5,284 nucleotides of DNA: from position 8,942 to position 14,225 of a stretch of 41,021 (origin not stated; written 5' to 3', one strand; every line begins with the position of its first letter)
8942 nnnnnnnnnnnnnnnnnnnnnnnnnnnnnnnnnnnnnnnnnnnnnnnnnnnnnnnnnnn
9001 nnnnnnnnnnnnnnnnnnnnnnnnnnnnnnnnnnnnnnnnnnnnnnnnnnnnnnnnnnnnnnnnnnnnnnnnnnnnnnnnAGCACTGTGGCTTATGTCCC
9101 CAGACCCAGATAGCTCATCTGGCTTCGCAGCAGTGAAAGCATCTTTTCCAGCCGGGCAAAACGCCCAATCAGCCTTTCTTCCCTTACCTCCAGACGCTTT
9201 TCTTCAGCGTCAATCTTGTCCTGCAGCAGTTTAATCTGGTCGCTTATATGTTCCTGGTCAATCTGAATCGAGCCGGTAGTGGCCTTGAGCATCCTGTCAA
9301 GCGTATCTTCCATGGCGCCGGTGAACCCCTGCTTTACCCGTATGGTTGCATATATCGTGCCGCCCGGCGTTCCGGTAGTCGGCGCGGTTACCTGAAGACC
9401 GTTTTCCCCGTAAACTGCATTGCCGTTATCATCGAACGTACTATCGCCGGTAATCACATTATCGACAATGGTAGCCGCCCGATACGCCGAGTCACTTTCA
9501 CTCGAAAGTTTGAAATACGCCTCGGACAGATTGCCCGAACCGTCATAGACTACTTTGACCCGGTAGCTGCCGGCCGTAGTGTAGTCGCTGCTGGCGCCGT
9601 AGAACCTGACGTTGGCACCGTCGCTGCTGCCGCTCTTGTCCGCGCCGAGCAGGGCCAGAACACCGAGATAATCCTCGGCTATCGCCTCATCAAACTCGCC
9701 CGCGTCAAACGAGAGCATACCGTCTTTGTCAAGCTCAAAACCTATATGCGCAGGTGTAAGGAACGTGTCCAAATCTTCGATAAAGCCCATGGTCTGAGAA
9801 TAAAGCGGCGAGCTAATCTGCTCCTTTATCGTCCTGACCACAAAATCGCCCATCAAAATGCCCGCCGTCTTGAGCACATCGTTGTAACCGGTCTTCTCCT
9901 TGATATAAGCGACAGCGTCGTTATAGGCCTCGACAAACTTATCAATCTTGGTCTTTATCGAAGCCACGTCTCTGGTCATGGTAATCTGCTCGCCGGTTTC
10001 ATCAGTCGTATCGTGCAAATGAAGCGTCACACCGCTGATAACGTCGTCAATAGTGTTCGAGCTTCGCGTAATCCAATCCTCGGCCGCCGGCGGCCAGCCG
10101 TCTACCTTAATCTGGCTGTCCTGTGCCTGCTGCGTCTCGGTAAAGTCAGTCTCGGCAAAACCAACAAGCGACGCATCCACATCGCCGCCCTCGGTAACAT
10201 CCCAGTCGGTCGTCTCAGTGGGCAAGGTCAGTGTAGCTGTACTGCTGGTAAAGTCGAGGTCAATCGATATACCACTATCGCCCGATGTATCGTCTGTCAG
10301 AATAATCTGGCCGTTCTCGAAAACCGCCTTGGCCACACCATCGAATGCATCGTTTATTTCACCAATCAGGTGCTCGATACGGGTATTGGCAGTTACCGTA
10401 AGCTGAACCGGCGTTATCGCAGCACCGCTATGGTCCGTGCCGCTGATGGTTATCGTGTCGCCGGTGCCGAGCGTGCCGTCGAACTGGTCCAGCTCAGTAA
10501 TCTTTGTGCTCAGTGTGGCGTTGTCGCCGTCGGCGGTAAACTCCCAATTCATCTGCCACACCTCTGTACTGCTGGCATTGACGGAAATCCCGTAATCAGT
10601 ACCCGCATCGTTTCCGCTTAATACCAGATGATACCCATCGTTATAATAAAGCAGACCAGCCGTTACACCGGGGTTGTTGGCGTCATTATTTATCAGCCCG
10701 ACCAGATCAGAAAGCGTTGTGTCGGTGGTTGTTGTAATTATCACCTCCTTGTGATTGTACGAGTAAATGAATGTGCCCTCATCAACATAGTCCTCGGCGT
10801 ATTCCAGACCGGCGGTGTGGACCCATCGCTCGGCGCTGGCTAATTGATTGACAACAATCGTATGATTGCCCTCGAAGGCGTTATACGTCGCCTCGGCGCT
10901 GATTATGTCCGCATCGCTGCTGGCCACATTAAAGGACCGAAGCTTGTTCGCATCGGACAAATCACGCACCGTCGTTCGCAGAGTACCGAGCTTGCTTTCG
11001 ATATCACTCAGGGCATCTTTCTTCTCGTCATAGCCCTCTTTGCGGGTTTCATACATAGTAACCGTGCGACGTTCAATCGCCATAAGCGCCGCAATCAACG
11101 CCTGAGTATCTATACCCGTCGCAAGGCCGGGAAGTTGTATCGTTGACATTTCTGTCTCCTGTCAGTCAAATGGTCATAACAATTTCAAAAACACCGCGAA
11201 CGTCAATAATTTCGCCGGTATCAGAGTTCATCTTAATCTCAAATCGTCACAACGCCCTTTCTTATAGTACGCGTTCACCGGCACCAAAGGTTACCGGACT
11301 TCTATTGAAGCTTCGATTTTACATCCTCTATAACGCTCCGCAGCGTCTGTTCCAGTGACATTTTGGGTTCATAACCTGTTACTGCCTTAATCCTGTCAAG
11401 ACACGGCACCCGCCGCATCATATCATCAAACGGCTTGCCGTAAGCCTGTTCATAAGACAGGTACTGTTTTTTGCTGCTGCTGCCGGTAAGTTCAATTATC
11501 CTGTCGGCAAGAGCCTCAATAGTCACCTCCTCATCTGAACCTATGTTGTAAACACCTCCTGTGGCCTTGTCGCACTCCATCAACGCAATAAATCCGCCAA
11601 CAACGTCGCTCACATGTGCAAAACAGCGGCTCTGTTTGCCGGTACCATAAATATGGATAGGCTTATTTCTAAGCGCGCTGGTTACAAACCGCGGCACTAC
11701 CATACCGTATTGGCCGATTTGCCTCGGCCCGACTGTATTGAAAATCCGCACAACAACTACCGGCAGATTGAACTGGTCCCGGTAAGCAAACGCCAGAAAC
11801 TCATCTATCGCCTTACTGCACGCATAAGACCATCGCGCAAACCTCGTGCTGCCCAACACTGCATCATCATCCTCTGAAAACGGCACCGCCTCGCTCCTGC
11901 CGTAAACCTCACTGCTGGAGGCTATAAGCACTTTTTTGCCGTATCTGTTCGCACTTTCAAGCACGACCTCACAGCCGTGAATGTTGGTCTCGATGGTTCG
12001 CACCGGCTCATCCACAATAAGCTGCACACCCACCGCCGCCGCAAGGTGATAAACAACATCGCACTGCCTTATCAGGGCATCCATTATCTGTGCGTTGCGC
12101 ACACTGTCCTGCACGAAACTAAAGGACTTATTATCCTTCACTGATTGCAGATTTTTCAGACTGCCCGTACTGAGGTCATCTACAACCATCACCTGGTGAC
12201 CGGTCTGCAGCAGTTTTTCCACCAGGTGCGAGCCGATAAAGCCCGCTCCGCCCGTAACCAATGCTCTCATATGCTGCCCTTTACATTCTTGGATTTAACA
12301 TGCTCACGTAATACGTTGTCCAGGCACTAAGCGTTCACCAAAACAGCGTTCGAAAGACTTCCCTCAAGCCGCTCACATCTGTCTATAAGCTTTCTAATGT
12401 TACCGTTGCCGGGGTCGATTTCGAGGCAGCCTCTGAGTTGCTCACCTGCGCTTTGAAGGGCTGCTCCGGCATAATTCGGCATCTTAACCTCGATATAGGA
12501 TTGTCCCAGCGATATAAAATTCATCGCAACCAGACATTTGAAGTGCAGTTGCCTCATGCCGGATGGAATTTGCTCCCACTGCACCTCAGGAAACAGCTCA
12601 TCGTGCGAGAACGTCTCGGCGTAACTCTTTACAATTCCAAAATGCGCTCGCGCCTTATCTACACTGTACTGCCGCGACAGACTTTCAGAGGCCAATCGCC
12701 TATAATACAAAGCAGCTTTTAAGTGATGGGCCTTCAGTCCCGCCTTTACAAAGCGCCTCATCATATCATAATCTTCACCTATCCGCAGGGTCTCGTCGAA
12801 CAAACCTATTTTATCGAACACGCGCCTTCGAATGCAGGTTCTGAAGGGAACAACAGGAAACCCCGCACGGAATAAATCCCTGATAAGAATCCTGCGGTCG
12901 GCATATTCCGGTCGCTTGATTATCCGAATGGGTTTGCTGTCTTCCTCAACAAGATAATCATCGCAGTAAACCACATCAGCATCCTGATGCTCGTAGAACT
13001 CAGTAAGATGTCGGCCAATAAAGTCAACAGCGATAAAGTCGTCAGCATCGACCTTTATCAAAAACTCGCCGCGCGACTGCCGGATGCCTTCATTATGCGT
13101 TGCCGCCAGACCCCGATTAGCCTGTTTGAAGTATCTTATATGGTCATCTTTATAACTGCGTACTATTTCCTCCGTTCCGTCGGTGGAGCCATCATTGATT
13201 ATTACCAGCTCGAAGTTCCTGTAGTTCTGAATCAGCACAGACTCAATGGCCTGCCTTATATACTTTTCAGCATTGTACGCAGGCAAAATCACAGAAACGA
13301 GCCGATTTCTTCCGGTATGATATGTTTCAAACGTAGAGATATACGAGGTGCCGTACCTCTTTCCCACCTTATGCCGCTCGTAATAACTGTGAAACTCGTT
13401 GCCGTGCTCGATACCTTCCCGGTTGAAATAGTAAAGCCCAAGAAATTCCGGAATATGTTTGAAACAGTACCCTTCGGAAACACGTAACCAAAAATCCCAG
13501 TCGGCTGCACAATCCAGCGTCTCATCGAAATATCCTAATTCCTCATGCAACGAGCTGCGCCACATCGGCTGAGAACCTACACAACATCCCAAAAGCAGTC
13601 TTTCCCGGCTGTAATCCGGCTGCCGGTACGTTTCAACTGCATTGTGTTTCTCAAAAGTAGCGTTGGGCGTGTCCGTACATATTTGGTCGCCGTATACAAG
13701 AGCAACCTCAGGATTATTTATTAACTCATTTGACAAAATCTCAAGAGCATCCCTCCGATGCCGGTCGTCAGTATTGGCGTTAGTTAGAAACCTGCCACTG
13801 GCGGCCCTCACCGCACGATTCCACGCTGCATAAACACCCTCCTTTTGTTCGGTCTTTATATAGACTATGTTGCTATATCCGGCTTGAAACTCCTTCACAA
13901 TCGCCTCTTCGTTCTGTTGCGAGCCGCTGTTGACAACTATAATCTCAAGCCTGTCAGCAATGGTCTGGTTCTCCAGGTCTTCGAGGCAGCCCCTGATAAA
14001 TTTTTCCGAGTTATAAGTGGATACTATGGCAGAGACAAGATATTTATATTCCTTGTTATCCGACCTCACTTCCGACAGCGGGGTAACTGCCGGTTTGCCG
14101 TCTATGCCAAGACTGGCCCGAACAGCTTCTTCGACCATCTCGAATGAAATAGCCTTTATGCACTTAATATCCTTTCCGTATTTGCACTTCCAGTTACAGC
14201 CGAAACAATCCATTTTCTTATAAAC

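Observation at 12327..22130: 3,267-aa single ORF fusing about ten glycan-building domains, embedded in the late flagellar operon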

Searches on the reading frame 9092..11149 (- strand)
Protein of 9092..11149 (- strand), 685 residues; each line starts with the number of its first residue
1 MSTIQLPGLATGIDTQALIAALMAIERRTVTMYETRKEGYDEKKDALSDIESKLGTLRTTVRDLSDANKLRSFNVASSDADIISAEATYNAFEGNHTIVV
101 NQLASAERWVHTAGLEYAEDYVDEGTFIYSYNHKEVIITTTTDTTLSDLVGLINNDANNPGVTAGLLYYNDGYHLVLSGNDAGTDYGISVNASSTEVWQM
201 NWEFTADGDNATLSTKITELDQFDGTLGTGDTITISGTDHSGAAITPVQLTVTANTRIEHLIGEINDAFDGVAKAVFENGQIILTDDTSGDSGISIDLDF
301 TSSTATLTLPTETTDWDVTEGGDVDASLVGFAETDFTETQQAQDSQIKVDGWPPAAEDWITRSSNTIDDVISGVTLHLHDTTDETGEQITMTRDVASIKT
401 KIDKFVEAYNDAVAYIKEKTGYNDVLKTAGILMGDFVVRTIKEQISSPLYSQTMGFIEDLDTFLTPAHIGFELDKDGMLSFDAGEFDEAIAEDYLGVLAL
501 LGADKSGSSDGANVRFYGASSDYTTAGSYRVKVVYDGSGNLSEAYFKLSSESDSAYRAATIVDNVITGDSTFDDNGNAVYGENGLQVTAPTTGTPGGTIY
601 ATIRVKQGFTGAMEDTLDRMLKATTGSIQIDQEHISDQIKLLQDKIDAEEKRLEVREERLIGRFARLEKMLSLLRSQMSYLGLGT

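Call 6: search_protein_families(library=ncbifam, proteins=[window:9092-11149:-], max_evalue=0.00001)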
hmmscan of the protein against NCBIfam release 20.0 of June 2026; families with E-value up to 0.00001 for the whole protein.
window:9092-11149:- (685 aa): 7 families
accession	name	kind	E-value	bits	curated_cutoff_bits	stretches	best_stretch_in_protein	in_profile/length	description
NF005955.1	PRK08032.1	equivalog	2.1e-44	152.3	387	3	328-504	212-382/465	flagellar filament capping protein FliD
NF005188.0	PRK06664.1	equivalog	1.2e-41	142.9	469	2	1-196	1-194/661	flagellar hook-associated protein FliD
NF009400.1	PRK12765.1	equivalog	6.9e-35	120.6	448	2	249-681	145-586/596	flagellar filament capping protein FliD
NF006435.1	PRK08724.1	equivalog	1.5e-24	86.8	580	2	8-194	7-192/672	flagellar filament capping protein FliD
NF005833.0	PRK07737.1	equivalog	5e-24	85.2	444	2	4-210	3-217/501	flagellar hook-associated protein 2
NF005281.0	PRK06798.1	equivalog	6.8e-21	74.7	375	2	13-197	22-195/440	flagellar hook-associated protein 2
NF006282.1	PRK08453.1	equivalog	1.1e-20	73.7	500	1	170-501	283-583/673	flagellar filament capping protein FliD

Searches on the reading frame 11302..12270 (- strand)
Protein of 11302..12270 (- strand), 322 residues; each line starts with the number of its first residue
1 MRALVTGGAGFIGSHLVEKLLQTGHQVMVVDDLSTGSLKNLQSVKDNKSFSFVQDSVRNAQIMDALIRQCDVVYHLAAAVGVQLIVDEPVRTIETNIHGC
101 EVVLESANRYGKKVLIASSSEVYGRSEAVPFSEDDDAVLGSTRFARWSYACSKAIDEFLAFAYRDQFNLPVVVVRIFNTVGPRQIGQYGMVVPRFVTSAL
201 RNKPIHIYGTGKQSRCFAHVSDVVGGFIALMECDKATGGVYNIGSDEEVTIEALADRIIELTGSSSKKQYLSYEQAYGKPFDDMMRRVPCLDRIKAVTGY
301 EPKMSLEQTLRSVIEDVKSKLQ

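Call 6: search_protein_families(library=ncbifam, proteins=[window:11302-12270:-], max_evalue=0.00001)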
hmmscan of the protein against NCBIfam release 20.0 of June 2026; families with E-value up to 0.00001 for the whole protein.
window:11302-12270:- (322 aa): 30 families (the best 25 are shown)
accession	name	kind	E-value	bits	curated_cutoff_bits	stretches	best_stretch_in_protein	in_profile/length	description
TIGR04180.1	EDH_00030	hypoth_equivalog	1.7e-53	181.6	475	1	4-304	2-296/297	NAD-dependent 4,6-dehydratase LegB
TIGR01181.1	dTDP_gluc_dehyt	equivalog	4.5e-48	164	365.1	1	3-315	2-309/321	dTDP-glucose 4,6-dehydratase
NF008872.0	PRK11908.1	equivalog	3.8e-44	151.2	294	1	2-319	3-337/349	bifunctional UDP-4-keto-pentose/UDP-xylose synthase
TIGR01179.1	galE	equivalog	1.3e-38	132.7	262.3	1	3-313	2-321/332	UDP-glucose 4-epimerase GalE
NF005998.1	PRK08125.1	equivalog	1.5e-37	129.3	777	1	2-314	317-646/649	bifunctional UDP-4-amino-4-deoxy-L-arabinose formyltransferase/UDP-glucuronic acid oxidase ArnA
TIGR02197.1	heptose_epim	equivalog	7.3e-30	104.2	274.6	1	4-317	2-313/316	ADP-glyceromanno-heptose 6-epimerase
NF007490.0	PRK10084.1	subfamily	2.1e-29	102.7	649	1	1-315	1-332/361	dTDP-glucose 4,6-dehydratase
NF007582.0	PRK10217.1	equivalog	5.1e-29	101.5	698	1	2-261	3-269/355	dTDP-glucose 4,6-dehydratase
NF011728.1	PRK15181.1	equivalog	2.3e-28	99.2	760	1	2-313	17-333/348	Vi polysaccharide biosynthesis UDP-N-acetylglucosaminuronic acid C-4 epimerase TviC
TIGR03466.1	HpnA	hypoth_equivalog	1.4e-23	83.3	367.65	1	1-277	1-261/327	hopanoid-associated sugar epimerase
NF007956.0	PRK10675.1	subfamily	9e-23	80.9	394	1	1-246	1-264/338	UDP-glucose 4-epimerase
TIGR02622.1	CDP_4_6_dhtase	equivalog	1.4e-20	73.7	278.45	1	2-318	6-331/352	CDP-glucose 4,6-dehydratase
NF047922.1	GDPFucSynFcl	equivalog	2.2e-17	63.5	500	1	3-313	5-297/308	GDP-L-fucose synthase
NF043036.1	ErythonDh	equivalog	1.7e-16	60.3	325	1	1-166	1-166/321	D-erythronate dehydrogenase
NF042422.1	oxyalk_red_OleD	equivalog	6.3e-16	58.6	580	1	1-278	1-266/329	2-alkyl-3-oxoalkanoate reductase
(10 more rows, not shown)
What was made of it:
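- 11302..12270 (-): Extended-SDR nucleotide-sugar epimerase/dehydratase, 322 aa. The only sugar-precursor gene in the window. call 6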

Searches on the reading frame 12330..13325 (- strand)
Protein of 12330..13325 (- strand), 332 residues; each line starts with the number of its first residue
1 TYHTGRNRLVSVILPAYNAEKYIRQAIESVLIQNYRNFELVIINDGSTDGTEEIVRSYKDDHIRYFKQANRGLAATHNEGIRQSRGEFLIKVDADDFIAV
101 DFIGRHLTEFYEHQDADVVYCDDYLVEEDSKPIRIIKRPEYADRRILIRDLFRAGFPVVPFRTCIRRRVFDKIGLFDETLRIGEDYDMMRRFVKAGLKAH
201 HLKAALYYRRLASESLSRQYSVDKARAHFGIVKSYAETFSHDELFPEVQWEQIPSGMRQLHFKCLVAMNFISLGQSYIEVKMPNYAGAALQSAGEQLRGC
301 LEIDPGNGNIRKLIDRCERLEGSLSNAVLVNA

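Call 17: search_protein_families(library=pfam, proteins=[window:12330-13325:-], max_evalue=0.01)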
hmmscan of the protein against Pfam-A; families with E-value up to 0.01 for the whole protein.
window:12330-13325:- (332 aa): 5 families
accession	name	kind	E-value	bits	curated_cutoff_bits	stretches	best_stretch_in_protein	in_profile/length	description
PF00535.33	Glycos_transf_2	-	9.2e-33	114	23.3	1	11-173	1-167/168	Glycosyl transferase family 2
PF10111.15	Glyco_tranf_2_2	-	9.7e-22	78.2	27.3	1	11-217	1-223/276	Glycosyltransferase like family 2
PF13641.12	Glyco_tranf_2_3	-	1.9e-19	71.1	27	1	10-209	3-211/230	Glycosyltransferase like family 2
PF13704.12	Glyco_tranf_2_4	-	1e-05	26.4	27.5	1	36-110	15-97/98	Glycosyl transferase family 2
PF13632.12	Glyco_trans_2_3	-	3.7e-05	24.1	27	1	92-208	5-122/198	Glycosyl transferase family group 2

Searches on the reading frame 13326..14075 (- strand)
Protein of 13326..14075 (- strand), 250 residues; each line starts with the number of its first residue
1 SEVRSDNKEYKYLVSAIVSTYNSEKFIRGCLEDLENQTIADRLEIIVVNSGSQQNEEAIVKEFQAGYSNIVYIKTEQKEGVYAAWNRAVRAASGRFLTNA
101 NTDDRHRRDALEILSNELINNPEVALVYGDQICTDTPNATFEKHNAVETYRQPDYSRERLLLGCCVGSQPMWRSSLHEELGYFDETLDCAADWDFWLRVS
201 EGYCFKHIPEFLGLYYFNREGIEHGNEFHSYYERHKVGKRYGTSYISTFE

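Call 17: search_protein_families(library=pfam, proteins=[window:13326-14075:-], max_evalue=0.01)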
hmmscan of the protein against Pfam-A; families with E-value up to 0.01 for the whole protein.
window:13326-14075:- (250 aa): 4 families
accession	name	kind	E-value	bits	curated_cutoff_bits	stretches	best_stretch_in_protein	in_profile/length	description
PF00535.33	Glycos_transf_2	-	2.3e-26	93.1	23.3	1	15-175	1-163/168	Glycosyl transferase family 2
PF13641.12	Glyco_tranf_2_3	-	2.6e-07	31.3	27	1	14-199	3-194/230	Glycosyltransferase like family 2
PF10111.15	Glyco_tranf_2_2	-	9.1e-07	29.1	27.3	1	17-205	3-205/276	Glycosyltransferase like family 2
PF13632.12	Glyco_trans_2_3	-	0.00085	19.6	27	1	103-206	8-114/198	Glycosyl transferase family group 2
